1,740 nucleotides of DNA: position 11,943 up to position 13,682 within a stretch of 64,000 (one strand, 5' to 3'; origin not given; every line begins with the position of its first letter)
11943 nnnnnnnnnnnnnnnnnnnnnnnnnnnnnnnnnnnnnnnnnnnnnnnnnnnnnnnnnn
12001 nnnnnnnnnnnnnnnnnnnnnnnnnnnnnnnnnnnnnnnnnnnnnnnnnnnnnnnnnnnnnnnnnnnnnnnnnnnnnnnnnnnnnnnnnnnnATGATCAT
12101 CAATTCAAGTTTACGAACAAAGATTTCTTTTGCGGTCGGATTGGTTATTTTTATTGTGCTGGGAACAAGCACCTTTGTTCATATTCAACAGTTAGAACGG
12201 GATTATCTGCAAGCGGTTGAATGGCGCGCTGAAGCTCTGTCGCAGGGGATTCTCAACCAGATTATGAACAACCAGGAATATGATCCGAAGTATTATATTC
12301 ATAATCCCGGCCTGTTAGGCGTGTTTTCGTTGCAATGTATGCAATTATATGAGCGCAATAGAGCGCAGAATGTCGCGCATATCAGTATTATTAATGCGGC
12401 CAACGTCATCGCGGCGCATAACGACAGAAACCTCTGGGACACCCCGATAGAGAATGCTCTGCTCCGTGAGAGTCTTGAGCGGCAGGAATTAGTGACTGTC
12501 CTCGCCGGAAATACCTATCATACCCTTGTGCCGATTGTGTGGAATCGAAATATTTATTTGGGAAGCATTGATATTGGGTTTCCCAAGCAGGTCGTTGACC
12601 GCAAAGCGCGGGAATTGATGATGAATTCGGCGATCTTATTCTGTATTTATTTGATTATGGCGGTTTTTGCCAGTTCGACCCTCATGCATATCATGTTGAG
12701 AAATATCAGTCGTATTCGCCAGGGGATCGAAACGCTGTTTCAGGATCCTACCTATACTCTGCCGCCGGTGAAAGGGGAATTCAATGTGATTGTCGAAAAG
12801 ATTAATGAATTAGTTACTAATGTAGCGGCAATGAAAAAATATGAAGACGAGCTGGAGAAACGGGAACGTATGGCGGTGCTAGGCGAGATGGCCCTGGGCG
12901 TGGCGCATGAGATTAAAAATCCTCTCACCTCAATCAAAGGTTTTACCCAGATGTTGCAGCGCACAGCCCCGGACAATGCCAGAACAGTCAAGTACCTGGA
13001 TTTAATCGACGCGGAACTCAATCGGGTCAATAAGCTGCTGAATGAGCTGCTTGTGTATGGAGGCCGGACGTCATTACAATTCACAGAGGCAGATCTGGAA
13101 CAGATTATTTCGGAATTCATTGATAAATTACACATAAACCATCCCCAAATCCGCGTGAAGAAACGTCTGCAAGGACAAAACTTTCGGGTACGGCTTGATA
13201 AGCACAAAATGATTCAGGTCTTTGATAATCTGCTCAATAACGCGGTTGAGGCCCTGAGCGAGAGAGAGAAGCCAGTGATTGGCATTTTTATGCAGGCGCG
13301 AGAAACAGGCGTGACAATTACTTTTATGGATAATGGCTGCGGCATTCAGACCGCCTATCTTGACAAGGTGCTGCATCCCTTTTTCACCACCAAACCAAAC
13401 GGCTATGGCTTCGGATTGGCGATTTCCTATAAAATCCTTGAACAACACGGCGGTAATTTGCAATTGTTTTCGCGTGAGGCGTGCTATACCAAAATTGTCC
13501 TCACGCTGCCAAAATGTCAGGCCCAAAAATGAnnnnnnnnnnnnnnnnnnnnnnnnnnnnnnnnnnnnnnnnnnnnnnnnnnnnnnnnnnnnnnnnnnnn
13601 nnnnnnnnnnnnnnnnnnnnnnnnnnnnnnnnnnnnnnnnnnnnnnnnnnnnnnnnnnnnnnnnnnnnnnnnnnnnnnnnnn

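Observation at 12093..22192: Complete EtfAB-dependent (electron-confurcating type) lactate utilisation cluster under a sigma-54 two-component system, with recognisable -24/-12 promoter and enhancer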

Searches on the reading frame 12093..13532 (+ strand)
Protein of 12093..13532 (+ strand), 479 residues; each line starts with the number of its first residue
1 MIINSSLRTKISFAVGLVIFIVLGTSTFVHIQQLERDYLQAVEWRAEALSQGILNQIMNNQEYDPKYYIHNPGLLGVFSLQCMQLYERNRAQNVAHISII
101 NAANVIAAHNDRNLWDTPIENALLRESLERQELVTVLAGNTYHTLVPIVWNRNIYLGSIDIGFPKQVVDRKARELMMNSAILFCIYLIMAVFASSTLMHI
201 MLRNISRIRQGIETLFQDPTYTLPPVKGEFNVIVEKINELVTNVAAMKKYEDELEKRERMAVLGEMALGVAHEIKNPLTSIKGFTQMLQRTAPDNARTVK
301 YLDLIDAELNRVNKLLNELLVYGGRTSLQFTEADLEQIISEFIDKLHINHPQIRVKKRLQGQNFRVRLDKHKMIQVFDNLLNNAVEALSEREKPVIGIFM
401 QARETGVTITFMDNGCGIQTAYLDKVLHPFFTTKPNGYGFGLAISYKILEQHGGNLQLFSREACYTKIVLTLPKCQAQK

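Call 3: search_protein_families(library=pfam, proteins=[window:12093-13532:+])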
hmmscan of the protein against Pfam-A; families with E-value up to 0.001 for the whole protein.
window:12093-13532:+ (479 aa): 3 families
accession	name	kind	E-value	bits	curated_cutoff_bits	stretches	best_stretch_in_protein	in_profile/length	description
PF02518.31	HATPase_c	-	9.9e-19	68.3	26.4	1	369-474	2-109/111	Histidine kinase-, DNA gyrase B-, and HSP90-like ATPase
PF00512.31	HisKA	-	1.3e-15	57.6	26.9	1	264-321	3-59/66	His Kinase A (phospho-acceptor) domain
PF14501.12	HATPase_c_5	-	8.8e-09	35.6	22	1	370-468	3-98/102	GHKL domain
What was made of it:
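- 12093..13532 (+): Sensor histidine kinase, 479 aa. Layout: TM1 ~aa 10-30, extracytoplasmic single Cache/PDC-like domain ~aa 31-178, TM2 ~aa 180-202, then HisKA and HATPase_c. Its start overlaps the dhaL stop by 4 nt. Pfam HisKA/HATPase_c (call 3).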

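Call 4: search_protein_families(library=ncbifam, proteins=[window:12093-13532:+])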
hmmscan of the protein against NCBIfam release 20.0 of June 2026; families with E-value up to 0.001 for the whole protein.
window:12093-13532:+ (479 aa): 73 families (the best 25 are shown)
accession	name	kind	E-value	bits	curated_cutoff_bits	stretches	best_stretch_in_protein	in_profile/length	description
NF008468.0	PRK11360.1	equivalog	4.4e-70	236.7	646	2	242-476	375-610/616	two-component system sensor histidine kinase AtoS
NF007688.0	PRK10364.1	equivalog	1.4e-45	155.9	479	1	247-478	224-455/460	two-component system sensor histidine kinase ZraS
NF053867.1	SprKinKinDBac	equivalog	3.5e-36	124.7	775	1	254-475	277-498/500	sporulation kinase KinD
NF010411.0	PRK13837.1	equivalog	2.2e-33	115.3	647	1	249-476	436-677/828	two-component system VirA-like sensor kinase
NF033092.0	HK_WalK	equivalog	7.8e-30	104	725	1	266-473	375-593/594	cell wall metabolism sensor histidine kinase WalK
NF047794.1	HisKinPtgB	equivalog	1.1e-28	99.9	1000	1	244-470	423-651/656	two-component system sensor histidine kinase PgtB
NF040750.1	tetrathio_HK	equivalog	1.6e-28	99.6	750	1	239-463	314-543/555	tetrathionate respiration histidine kinase TtrS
NF008312.0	PRK11100.1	equivalog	3.1e-28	98.9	356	1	147-472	153-472/477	two-component system sensor histidine kinase CreC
NF047497.1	HK_LIC_12097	equivalog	4e-28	98.2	500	1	226-473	117-365/367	LIC_12097 family sensor histidine kinase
NF046044.1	PnpS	equivalog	8.2e-28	97.5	400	1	270-473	177-390/390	two-component system histidine kinase PnpS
NF047466.1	hybrid_RR_LvrB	exception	5.6e-27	94.9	500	1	248-474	135-376/377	hybrid histidine kinase/response regulator LvrB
NF033091.0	HK_VanS_ACDEFG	equivalog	1.4e-25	90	400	1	189-463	6-284/293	vancomycin resistance histidine kinase VanS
NF052574.1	HisKinEspCMyxo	equivalog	1.7e-24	86.1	1200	1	243-477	397-640/785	serine histidine kinase EspC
NF041777.1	sens_FixL_Rhizob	equivalog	4.4e-23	81.7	850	1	231-476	230-483/485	sensor protein FixL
TIGR02966.1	phoR_proteo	equivalog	4.8e-23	81.7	334.2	1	270-461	121-322/333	phosphate regulon sensor histidine kinase PhoR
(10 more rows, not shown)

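Call 30: find_encoding_contigs(protein=P0128, flank=10000, max_places=3)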
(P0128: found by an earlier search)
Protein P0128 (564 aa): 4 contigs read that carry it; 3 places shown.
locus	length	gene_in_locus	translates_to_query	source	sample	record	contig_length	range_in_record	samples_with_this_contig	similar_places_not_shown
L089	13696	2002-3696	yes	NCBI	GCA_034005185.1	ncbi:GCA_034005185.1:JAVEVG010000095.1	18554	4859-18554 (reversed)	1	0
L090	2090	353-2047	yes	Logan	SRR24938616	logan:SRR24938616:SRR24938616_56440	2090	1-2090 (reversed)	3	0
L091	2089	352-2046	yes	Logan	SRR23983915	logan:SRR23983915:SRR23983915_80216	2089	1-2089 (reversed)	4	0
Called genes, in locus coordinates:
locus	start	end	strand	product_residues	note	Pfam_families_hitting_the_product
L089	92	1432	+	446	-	PF00072:Response_reg, PF00158:Sigma54_activat, PF14532:Sigma54_activ_2, PF07728:AAA_5 (weak), PF25601:AAA_lid_14, PF02954:HTH_8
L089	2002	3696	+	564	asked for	PF02652:Lactate_perm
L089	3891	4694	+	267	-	PF01012:ETF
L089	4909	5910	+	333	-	PF01012:ETF, PF00766:ETF_alpha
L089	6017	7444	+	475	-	PF01565:FAD_binding_4, PF02913:FAD-oxidase_C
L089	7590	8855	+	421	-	PF09861:Lar_N, PF21113:LarA_C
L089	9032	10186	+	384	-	PF03480:DctP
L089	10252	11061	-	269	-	PF08220:HTH_DeoR, PF08279:HTH_11, PF00455:DeoRC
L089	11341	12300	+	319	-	PF00532:Peripla_BP_1, PF13407:Peripla_BP_4, PF13377:Peripla_BP_3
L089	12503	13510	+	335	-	PF02653:BPD_transp_2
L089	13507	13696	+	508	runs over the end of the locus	PF00005:ABC_tran, PF13304:AAA_21 (faint), PF00005:ABC_tran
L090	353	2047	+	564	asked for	PF02652:Lactate_perm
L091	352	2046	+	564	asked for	PF02652:Lactate_perm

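Call 60: search_protein_families(library=pfam, max_evalue=10, proteins=[P0122, P0123])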
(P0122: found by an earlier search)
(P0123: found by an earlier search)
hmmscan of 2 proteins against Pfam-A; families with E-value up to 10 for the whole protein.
P0122 (482 aa): 6 families
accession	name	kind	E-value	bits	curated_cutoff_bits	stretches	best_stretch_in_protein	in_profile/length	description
PF02518.31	HATPase_c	-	2.9e-20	73.2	26.4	1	369-474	2-109/111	Histidine kinase-, DNA gyrase B-, and HSP90-like ATPase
PF00512.31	HisKA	-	3.7e-15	56.2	26.9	1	264-321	3-59/66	His Kinase A (phospho-acceptor) domain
PF14501.12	HATPase_c_5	-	6.5e-09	36.1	22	1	370-469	3-99/102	GHKL domain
PF17203.10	sCache_3_2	-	0.0061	17.1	28.4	1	75-174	44-137/140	Single cache domain 3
PF23973.1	DUF7299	-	0.016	15.7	27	1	176-240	1-64/77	Family of unknown function (DUF7299)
PF06103.16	DUF948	-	1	10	37.2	1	181-247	11-80/89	Bacterial protein of unknown function (DUF948)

P0123 (482 aa): 7 families
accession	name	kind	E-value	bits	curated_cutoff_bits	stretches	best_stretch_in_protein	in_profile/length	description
PF02518.31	HATPase_c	-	7.9e-20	71.8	26.4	1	369-474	2-109/111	Histidine kinase-, DNA gyrase B-, and HSP90-like ATPase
PF00512.31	HisKA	-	3.5e-15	56.3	26.9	1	264-321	3-59/66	His Kinase A (phospho-acceptor) domain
PF14501.12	HATPase_c_5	-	2.5e-09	37.4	22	1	370-469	3-99/102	GHKL domain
PF17203.10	sCache_3_2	-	0.0004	20.9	28.4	1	34-175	2-138/140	Single cache domain 3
PF10954.13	DUF2755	-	0.15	12.6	25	1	160-203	3-46/100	Protein of unknown function (DUF2755)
PF23973.1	DUF7299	-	0.38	11.3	27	1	176-239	1-63/77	Family of unknown function (DUF7299)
PF20966.2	MASE6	-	0.48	10.8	27.4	1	5-77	5-77/170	MASE6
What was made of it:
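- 12093..13532 (+): The kinase core is closest to AtoS (NF008468, 237 bits, below the 646 cut-off; call 4). sCache_3_2 is sub-threshold in four relatives (E 1e-5 to 6e-3; call 60).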
